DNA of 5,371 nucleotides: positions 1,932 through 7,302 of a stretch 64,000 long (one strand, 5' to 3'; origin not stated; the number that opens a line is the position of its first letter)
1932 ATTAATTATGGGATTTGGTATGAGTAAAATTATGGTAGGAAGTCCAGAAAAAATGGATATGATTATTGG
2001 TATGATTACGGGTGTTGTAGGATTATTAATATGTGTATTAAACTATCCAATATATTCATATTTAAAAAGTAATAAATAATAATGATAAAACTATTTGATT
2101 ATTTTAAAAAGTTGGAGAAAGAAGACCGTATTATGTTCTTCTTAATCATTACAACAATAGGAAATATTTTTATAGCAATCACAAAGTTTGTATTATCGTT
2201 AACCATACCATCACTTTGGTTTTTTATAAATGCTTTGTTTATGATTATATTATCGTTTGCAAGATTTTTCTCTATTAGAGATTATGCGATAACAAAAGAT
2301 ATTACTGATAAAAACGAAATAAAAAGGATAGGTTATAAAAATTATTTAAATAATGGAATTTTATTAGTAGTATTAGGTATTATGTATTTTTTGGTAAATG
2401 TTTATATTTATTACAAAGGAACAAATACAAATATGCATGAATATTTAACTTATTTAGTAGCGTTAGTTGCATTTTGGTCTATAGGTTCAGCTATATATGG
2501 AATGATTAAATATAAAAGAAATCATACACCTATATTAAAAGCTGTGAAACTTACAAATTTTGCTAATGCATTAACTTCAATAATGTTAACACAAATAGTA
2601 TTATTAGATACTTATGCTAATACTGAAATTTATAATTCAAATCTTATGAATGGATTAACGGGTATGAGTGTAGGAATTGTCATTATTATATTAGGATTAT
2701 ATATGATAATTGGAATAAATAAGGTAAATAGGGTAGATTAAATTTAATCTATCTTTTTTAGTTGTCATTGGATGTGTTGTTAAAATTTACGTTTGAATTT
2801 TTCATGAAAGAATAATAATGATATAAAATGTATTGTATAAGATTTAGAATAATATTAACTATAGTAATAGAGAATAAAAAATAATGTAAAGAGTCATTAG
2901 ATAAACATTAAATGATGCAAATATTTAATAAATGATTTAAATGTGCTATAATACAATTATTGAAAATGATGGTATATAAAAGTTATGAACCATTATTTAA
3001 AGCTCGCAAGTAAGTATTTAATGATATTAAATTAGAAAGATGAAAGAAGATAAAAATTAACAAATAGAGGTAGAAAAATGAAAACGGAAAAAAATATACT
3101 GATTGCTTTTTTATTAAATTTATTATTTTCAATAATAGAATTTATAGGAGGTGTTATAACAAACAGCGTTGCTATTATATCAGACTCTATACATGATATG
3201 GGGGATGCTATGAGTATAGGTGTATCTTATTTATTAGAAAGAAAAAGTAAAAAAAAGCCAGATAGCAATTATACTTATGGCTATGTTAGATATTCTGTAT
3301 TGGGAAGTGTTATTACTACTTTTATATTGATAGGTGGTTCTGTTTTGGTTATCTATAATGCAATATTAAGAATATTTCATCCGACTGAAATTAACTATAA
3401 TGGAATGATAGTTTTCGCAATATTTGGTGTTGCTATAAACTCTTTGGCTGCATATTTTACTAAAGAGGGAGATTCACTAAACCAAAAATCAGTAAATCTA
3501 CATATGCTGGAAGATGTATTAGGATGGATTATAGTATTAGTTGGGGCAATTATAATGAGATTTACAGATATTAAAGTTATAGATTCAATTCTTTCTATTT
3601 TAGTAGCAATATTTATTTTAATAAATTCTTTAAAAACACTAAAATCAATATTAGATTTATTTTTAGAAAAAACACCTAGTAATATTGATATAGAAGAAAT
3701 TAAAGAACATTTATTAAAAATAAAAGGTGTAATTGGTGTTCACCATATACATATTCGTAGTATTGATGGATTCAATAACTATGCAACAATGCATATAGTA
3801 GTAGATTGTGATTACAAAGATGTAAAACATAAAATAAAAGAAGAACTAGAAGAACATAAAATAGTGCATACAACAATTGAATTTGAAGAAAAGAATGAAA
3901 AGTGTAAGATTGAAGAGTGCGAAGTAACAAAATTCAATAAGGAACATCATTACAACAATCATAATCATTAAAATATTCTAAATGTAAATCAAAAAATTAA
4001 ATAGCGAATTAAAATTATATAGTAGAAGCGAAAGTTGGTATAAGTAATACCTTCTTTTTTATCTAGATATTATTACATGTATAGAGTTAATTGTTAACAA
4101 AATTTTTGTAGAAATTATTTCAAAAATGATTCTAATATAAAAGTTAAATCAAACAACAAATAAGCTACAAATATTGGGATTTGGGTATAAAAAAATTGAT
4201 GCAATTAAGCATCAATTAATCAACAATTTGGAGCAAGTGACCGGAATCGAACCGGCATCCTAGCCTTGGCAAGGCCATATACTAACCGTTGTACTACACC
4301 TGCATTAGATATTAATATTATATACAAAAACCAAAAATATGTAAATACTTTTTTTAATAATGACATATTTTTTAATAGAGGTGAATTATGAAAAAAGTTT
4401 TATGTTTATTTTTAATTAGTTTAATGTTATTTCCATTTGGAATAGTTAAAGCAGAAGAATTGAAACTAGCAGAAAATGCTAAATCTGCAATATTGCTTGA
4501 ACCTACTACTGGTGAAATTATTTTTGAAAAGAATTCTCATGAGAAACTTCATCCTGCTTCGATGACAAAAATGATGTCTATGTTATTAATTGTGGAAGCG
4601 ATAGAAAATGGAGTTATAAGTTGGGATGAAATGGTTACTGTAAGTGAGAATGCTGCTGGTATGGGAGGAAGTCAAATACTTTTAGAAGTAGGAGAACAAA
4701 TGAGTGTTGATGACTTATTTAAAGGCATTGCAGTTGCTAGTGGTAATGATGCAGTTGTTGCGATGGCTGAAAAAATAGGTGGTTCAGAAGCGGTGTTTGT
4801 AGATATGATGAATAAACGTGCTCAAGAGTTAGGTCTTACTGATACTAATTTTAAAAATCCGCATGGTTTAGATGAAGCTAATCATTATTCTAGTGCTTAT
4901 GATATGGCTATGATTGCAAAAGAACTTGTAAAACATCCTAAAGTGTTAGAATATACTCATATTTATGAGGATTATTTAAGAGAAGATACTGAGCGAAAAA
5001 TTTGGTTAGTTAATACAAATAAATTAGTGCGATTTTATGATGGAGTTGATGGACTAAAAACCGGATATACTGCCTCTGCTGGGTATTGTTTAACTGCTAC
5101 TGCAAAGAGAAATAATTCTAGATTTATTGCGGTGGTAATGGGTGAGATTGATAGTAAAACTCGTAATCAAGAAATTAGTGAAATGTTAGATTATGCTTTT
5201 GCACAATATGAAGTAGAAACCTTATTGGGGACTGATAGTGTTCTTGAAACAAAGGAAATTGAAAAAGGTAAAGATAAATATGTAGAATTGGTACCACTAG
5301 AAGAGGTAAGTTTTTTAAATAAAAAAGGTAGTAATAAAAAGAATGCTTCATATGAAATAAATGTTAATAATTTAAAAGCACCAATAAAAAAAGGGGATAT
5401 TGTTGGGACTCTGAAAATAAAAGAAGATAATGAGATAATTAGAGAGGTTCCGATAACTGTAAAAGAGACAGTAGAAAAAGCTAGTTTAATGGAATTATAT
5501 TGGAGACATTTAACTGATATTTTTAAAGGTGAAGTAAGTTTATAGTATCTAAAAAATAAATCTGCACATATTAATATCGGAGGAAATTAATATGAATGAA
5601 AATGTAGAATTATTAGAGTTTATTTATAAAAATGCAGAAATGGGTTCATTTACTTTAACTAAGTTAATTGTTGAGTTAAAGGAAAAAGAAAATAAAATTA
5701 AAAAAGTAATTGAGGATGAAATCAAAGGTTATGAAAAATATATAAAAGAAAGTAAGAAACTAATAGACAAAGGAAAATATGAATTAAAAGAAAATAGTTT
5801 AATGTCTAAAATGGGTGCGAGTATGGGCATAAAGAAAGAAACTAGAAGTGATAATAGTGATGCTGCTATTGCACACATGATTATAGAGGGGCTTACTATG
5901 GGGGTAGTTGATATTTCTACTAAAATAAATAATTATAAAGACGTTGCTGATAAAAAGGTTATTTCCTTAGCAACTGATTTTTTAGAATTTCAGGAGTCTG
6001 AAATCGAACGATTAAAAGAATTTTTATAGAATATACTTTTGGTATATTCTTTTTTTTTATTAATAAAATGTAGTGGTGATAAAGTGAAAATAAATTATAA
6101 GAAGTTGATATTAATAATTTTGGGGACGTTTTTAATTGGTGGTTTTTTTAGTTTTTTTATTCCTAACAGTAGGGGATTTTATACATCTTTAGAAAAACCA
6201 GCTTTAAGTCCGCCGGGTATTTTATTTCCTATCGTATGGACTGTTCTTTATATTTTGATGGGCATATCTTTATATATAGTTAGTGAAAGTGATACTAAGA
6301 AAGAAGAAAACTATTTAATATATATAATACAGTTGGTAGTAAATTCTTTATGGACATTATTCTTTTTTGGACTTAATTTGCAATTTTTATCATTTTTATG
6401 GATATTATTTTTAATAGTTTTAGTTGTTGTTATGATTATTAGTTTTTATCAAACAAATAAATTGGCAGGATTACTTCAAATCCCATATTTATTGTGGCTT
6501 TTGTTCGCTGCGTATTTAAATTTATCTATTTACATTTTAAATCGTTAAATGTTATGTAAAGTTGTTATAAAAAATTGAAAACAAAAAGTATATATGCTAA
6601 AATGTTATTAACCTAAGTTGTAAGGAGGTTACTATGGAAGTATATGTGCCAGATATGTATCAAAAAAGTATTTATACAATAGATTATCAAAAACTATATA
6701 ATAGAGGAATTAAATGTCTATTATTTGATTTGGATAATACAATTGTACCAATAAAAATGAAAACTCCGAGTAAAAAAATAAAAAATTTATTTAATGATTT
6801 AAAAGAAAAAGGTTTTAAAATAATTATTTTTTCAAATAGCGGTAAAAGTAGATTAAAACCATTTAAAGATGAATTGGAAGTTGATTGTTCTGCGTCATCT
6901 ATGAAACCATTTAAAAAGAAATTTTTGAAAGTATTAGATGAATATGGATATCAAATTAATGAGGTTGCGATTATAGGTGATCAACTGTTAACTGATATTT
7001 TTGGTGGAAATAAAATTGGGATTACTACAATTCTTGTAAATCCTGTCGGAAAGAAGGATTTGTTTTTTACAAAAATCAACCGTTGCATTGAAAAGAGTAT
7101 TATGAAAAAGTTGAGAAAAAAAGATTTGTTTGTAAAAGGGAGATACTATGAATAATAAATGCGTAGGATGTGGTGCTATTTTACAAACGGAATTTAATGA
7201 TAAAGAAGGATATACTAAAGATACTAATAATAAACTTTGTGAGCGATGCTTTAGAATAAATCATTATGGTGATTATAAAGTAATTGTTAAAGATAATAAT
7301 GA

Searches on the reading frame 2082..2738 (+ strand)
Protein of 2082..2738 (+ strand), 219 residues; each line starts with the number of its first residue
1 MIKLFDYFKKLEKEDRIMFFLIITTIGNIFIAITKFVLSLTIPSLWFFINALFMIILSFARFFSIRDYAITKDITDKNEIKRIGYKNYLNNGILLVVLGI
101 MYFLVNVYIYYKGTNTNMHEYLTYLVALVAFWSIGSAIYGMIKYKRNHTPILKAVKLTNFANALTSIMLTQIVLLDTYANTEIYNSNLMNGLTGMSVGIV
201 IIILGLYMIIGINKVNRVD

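Call 14: search_protein_families(library=pfam, proteins=[window:2082-2738:+], max_evalue=0.001)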
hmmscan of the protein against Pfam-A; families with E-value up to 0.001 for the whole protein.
window:2082-2738:+ (219 aa): 1 family
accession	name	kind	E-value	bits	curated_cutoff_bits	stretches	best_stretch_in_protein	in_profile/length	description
PF01545.26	Cation_efflux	-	3.3e-05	24.2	26.6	1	21-209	1-190/198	Cation efflux family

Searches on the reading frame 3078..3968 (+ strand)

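Call 14: search_protein_families(library=pfam, proteins=[window:3078-3968:+], max_evalue=0.001)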
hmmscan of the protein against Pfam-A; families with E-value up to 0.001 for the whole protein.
window:3078-3968:+ (297 aa): 2 families
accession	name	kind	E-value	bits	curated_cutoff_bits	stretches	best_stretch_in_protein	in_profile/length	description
PF01545.26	Cation_efflux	-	4.5e-40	138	26.6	1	7-192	1-194/198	Cation efflux family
PF16916.11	ZT_dimer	-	1.7e-09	38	26.7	1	200-270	1-76/78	Dimerisation domain of Zinc Transporter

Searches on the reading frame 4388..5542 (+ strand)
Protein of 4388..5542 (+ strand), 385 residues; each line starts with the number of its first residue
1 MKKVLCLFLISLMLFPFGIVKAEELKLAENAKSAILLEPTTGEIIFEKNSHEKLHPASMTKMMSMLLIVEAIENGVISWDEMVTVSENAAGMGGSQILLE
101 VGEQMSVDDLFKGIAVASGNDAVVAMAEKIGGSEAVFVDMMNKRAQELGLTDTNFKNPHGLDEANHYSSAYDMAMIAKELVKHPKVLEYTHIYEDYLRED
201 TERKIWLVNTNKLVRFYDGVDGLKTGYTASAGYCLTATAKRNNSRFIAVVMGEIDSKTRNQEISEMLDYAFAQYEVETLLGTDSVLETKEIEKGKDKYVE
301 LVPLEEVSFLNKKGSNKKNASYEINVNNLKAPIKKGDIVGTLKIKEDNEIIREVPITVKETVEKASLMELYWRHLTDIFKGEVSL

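Call 14: search_protein_families(library=pfam, proteins=[window:4388-5542:+], max_evalue=0.001)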
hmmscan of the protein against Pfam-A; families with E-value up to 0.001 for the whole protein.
window:4388-5542:+ (385 aa): 3 families
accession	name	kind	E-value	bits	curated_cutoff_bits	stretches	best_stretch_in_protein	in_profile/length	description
PF00768.25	Peptidase_S11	-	6.5e-84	281.6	27.6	1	28-253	9-237/239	D-alanyl-D-alanine carboxypeptidase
PF07943.18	PBP5_C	-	1.5e-16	60.8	21.2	1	274-364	1-91/91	Penicillin-binding protein 5, C-terminal domain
PF13354.11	Beta-lactamase2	-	4.1e-14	52.9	22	1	38-188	6-153/214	Beta-lactamase enzyme family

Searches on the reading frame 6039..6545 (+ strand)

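Call 14: search_protein_families(library=pfam, proteins=[window:6039-6545:+], max_evalue=0.001)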
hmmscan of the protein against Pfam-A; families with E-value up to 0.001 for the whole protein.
window:6039-6545:+ (169 aa): 1 family
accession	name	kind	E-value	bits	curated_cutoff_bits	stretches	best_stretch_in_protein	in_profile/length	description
PF03073.20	TspO_MBR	-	3.7e-41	140.7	24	1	28-165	3-144/145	TspO/MBR family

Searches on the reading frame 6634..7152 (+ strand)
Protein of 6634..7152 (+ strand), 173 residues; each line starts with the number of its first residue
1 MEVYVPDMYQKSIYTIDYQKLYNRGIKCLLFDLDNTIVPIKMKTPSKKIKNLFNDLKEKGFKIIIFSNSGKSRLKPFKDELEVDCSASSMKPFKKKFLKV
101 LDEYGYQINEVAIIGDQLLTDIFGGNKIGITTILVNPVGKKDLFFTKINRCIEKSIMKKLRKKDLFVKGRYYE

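Call 14: search_protein_families(library=pfam, proteins=[window:6634-7152:+], max_evalue=0.001)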
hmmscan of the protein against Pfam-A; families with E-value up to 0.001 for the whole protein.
window:6634-7152:+ (173 aa): 5 families
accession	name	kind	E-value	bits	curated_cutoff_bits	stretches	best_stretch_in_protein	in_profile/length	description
PF09419.16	PGP_phosphatase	-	3.7e-10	40.1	20.4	1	4-138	17-167/168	Mitochondrial PGP phosphatase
PF00702.32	Hydrolase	-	1.4e-09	39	26.4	1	45-129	99-191/191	haloacid dehalogenase-like hydrolase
PF13419.12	HAD_2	-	6.3e-09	36.6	23.8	1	44-135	79-178/178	Haloacid dehalogenase-like hydrolase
PF13242.12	Hydrolase_like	-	8.3e-09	35.7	22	1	91-136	4-49/75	HAD-hyrolase-like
PF08282.18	Hydrolase_3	-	0.00027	21.2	20.9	0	30-86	2-57/255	haloacid dehalogenase-like hydrolase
